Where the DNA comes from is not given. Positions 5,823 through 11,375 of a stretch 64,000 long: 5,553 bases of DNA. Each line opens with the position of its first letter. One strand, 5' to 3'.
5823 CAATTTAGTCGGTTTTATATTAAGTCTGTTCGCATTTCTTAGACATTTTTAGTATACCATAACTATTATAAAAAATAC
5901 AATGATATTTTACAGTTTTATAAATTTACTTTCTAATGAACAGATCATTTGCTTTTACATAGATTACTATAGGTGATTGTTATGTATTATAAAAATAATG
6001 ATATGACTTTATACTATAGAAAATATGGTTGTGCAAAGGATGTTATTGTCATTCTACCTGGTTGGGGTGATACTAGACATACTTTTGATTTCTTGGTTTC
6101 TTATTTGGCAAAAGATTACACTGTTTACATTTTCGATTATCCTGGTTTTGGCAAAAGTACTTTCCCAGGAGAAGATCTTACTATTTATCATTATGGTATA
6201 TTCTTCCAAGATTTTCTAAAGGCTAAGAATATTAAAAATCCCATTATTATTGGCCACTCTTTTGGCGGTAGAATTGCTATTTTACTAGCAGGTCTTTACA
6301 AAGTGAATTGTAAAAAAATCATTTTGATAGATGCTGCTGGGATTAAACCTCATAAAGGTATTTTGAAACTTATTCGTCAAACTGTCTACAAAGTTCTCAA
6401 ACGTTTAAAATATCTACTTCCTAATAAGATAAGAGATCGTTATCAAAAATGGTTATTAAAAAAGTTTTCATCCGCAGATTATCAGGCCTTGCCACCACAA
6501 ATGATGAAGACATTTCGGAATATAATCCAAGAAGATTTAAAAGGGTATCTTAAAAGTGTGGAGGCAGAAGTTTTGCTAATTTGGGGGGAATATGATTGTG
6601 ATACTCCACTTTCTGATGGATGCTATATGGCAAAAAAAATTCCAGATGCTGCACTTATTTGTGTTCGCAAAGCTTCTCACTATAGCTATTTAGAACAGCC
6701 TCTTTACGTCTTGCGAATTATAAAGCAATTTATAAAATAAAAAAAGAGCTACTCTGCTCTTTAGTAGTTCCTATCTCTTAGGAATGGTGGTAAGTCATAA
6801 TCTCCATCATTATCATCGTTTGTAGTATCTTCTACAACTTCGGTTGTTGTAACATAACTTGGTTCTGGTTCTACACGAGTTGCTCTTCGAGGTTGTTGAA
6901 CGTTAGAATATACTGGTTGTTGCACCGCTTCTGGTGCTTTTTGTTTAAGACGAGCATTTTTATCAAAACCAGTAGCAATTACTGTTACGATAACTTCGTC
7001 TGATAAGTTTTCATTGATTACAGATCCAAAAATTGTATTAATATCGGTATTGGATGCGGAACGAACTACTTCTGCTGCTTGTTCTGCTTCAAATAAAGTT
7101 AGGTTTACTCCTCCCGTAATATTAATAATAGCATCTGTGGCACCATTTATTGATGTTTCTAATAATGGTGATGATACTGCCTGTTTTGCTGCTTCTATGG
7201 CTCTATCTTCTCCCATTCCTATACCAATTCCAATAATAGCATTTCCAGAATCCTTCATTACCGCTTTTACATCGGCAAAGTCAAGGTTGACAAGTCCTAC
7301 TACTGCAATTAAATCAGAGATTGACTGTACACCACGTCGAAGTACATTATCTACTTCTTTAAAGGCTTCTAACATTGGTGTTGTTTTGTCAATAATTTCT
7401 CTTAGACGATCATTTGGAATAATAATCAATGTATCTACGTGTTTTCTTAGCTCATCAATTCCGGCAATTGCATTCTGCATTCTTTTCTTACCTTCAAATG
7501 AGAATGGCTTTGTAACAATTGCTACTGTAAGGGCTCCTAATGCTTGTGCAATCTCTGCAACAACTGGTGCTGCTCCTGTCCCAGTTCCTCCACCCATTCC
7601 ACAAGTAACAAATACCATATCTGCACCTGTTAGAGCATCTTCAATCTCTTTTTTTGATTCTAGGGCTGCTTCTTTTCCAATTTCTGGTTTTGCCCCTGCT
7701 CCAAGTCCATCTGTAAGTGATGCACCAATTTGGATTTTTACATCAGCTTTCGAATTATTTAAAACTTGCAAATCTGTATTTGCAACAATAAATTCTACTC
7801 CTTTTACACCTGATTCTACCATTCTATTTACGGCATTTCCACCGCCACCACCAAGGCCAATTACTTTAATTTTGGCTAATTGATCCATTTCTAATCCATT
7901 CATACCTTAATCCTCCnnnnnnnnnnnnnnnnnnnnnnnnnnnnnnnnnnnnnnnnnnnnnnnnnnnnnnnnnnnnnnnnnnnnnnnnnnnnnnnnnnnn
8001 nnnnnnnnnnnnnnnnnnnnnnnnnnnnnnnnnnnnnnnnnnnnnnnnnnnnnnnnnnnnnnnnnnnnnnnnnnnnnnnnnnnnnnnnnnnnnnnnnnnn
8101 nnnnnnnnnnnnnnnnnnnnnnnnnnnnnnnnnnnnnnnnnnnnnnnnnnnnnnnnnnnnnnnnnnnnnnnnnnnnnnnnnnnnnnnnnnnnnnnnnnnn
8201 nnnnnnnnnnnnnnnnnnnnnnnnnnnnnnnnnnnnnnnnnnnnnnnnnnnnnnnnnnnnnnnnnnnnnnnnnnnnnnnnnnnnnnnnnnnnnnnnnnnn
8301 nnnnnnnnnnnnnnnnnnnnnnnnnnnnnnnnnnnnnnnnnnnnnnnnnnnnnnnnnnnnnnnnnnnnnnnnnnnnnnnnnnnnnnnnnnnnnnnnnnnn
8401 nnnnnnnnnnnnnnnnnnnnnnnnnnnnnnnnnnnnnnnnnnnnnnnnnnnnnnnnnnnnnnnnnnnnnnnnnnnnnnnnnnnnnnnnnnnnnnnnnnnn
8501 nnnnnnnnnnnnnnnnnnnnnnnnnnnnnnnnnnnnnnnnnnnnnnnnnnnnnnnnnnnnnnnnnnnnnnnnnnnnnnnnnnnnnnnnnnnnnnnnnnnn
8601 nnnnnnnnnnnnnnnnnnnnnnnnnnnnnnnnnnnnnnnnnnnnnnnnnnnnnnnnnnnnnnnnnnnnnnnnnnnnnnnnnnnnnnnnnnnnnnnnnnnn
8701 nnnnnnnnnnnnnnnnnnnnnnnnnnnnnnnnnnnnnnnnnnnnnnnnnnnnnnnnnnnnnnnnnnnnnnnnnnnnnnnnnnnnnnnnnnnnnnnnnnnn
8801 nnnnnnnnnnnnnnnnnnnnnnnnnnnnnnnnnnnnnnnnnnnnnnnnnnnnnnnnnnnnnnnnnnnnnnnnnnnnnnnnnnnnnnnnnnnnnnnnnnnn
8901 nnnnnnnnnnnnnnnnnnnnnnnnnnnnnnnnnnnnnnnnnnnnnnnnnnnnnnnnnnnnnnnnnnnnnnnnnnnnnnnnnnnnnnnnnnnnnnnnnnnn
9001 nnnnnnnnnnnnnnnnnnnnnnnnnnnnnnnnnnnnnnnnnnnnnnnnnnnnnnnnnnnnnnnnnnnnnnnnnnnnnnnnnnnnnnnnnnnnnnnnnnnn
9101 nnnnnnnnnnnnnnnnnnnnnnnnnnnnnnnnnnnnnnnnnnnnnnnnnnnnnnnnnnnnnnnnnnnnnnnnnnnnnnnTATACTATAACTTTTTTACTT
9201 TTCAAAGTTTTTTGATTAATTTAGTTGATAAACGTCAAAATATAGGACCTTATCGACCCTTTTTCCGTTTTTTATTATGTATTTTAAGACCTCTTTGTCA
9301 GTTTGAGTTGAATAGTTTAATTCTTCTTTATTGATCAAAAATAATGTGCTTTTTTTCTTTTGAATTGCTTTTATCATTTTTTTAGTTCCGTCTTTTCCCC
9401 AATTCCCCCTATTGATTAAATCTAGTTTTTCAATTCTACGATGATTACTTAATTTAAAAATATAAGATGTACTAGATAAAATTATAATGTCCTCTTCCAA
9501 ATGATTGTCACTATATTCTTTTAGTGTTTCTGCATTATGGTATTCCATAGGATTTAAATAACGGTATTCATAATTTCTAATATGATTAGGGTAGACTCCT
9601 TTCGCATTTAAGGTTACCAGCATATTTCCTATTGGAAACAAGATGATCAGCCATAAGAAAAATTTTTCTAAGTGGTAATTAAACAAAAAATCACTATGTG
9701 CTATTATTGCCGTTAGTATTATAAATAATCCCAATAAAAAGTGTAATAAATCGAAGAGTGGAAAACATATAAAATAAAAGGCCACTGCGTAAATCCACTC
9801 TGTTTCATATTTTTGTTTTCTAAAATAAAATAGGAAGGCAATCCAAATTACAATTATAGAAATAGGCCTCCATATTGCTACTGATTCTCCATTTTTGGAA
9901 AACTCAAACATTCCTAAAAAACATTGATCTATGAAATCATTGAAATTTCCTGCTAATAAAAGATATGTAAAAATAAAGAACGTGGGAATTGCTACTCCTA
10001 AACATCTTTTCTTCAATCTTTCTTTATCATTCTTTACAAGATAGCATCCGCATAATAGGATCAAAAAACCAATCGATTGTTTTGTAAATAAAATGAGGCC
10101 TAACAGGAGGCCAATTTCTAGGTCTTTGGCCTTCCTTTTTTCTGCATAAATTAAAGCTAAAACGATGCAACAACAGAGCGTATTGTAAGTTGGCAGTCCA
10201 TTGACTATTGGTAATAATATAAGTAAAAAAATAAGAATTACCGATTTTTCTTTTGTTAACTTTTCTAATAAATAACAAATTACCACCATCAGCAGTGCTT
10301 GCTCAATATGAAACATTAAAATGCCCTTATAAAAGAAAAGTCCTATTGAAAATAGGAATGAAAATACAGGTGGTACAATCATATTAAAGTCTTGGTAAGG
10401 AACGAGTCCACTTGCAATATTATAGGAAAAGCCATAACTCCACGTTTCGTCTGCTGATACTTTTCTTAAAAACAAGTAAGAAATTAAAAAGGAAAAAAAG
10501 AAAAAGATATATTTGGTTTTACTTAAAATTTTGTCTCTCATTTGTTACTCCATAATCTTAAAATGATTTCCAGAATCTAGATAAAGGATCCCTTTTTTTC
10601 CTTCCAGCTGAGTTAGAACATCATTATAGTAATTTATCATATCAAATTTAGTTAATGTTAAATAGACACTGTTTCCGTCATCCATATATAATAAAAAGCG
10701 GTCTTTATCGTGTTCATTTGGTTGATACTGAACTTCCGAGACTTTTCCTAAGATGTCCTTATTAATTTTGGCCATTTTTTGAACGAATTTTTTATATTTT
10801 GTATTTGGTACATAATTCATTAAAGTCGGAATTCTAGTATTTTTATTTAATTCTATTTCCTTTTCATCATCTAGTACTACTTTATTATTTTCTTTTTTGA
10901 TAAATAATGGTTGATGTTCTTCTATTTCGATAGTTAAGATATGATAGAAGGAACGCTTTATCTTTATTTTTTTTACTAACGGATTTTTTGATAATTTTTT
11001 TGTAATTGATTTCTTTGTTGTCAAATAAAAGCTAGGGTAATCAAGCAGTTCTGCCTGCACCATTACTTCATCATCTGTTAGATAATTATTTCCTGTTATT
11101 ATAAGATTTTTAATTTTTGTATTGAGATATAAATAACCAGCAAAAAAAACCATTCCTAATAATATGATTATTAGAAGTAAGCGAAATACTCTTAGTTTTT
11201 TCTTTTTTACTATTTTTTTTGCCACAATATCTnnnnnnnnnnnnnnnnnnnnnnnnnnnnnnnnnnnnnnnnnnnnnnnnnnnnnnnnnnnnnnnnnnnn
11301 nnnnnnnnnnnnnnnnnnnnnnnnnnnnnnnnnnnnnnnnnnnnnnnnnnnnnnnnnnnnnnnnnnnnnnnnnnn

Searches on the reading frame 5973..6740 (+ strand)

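Call 7: search_protein_families(library=pfam, proteins=[window:5973-6740:+])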
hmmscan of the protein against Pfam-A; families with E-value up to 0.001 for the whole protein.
window:5973-6740:+ (255 aa): 4 families
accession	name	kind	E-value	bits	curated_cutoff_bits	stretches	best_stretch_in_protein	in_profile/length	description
PF00561.26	Abhydrolase_1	-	1.2e-25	91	25.8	1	24-241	2-243/245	alpha/beta hydrolase fold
PF12697.13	Abhydrolase_6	-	2.2e-19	71.4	26.3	1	25-244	1-212/217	Alpha/beta hydrolase family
PF12146.15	Hydrolase_4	-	2.9e-14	53.4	27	1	21-236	3-232/239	Serine aminopeptidase, S33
PF06342.18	DUF1057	-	1.2e-07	31.6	21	1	25-159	38-174/297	Alpha/beta hydrolase of unknown function (DUF1057)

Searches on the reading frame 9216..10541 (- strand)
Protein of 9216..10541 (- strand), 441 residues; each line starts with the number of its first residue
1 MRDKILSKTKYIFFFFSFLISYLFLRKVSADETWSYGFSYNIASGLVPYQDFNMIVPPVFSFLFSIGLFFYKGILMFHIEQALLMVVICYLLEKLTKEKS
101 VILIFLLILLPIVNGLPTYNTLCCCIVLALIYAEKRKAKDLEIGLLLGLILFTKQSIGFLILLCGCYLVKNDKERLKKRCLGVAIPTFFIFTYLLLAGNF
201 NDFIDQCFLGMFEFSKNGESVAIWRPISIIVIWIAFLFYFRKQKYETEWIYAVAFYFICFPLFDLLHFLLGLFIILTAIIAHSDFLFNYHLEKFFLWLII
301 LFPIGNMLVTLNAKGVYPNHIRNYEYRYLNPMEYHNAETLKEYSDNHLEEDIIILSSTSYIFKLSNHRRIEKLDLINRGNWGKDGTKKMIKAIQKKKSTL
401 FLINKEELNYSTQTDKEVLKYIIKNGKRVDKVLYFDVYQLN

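Call 3: search_protein_families(library=pfam, proteins=[window:9216-10541:-])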
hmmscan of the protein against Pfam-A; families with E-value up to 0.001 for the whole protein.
window:9216-10541:- (441 aa): 0 families

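Call 8: search_protein_families(library=ncbifam, max_evalue=0.01, proteins=[window:9216-10541:-])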
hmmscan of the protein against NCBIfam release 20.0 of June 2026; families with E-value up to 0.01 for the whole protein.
window:9216-10541:- (441 aa): 0 families

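Call 55: search_protein_families(library=pfam, max_evalue=0.01, proteins=[window:9216-10541:-])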
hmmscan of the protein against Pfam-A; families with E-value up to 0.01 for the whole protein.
window:9216-10541:- (441 aa): 0 families

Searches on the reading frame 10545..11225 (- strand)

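Call 3: search_protein_families(library=pfam, proteins=[window:10545-11225:-])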
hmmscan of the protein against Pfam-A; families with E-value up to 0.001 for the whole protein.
window:10545-11225:- (226 aa): 2 families
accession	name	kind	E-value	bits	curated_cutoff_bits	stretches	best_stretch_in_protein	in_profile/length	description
PF08478.15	POTRA_1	-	9.6e-13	48.7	23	1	37-104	2-69/69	POTRA domain, FtsQ-type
PF03799.20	FtsQ_DivIB_C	-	0.00017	22.8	21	1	118-217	19-112/114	Cell division protein FtsQ/DivIB, C-terminal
